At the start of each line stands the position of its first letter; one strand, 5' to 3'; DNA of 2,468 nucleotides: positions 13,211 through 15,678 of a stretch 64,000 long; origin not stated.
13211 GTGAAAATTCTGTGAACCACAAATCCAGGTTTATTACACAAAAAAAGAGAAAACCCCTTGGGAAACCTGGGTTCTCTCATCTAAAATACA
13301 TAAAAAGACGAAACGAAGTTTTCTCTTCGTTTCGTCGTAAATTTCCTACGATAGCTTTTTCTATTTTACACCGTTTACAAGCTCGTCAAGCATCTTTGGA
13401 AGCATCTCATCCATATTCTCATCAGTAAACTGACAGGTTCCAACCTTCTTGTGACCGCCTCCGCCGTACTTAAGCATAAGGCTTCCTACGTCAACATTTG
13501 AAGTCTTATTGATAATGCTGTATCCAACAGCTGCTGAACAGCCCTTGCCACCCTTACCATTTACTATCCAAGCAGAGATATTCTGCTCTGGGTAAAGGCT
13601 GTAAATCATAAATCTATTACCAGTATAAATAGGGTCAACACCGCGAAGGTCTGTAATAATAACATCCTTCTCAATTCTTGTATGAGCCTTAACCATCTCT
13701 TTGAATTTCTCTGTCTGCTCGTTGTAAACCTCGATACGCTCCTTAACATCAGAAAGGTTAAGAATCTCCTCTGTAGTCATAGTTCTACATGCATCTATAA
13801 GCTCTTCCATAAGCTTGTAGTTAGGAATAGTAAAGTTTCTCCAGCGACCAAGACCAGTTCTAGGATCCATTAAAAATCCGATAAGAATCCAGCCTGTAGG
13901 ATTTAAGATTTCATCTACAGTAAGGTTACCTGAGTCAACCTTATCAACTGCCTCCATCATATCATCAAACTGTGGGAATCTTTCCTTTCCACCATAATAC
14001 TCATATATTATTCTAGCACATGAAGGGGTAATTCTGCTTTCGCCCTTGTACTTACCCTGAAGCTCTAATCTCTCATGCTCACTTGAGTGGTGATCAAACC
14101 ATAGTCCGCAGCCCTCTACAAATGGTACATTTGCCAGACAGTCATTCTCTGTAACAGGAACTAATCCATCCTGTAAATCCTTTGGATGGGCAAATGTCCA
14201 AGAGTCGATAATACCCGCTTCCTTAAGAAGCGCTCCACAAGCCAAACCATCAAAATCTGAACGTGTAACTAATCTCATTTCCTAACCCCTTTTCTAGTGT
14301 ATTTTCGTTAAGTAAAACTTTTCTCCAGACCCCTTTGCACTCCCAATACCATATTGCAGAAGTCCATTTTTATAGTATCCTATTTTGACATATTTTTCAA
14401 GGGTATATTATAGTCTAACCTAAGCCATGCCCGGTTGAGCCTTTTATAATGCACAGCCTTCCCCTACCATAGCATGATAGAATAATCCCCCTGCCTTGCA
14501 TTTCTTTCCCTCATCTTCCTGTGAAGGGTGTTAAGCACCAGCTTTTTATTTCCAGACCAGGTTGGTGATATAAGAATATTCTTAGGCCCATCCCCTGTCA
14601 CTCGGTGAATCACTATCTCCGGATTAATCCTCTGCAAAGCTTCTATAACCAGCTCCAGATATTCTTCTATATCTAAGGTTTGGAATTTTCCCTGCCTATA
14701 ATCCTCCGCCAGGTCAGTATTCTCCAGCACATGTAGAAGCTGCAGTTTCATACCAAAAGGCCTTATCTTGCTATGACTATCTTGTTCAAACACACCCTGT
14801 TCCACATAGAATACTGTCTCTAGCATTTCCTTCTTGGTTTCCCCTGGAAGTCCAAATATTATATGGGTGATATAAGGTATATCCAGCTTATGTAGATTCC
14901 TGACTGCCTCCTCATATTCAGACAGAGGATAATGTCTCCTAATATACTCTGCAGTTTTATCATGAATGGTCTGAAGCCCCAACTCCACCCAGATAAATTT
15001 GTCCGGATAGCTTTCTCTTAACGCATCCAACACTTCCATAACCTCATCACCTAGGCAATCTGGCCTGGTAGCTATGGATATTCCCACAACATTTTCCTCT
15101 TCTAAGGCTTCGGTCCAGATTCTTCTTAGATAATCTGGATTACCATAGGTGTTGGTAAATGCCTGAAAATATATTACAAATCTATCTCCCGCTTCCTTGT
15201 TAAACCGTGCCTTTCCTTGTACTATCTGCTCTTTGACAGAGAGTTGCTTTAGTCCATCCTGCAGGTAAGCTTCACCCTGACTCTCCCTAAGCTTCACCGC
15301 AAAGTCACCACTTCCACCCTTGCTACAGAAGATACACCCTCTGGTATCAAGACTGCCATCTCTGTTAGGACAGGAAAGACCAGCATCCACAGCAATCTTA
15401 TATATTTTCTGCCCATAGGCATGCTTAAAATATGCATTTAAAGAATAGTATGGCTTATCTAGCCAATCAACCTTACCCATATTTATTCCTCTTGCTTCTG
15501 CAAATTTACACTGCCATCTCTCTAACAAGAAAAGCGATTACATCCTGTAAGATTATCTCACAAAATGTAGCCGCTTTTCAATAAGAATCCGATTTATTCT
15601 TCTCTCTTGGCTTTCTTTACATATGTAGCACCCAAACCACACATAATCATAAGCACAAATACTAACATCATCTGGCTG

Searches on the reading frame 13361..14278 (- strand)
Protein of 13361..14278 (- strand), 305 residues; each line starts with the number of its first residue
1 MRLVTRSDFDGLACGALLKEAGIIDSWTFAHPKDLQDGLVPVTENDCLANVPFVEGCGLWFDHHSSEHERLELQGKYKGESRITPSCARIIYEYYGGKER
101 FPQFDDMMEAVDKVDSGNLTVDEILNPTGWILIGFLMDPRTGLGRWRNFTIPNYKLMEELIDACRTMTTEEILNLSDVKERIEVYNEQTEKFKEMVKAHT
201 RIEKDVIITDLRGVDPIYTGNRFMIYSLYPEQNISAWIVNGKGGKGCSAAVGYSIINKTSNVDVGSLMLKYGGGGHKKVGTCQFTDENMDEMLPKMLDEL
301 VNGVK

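Call 11: search_protein_families(library=pfam, proteins=[window:13361-14278:-], max_evalue=0.001)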
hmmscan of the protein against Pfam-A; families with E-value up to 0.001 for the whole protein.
window:13361-14278:- (305 aa): 1 family
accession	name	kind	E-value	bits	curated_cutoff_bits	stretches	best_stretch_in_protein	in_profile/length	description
PF02272.25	DHHA1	-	0.00012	23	25.9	1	231-301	28-100/102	DHHA1 domain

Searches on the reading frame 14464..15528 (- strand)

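Call 11: search_protein_families(library=pfam, proteins=[window:14464-15528:-], max_evalue=0.001)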
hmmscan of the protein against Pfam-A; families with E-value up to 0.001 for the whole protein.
window:14464-15528:- (354 aa): 2 families
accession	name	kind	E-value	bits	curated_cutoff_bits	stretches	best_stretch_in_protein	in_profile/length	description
PF16199.10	Radical_SAM_C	-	2.8e-27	95.1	31.9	1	259-341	3-85/85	Radical_SAM C-terminal domain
PF04055.27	Radical_SAM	-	6.8e-18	65.8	29.5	1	63-240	9-164/166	Radical SAM superfamily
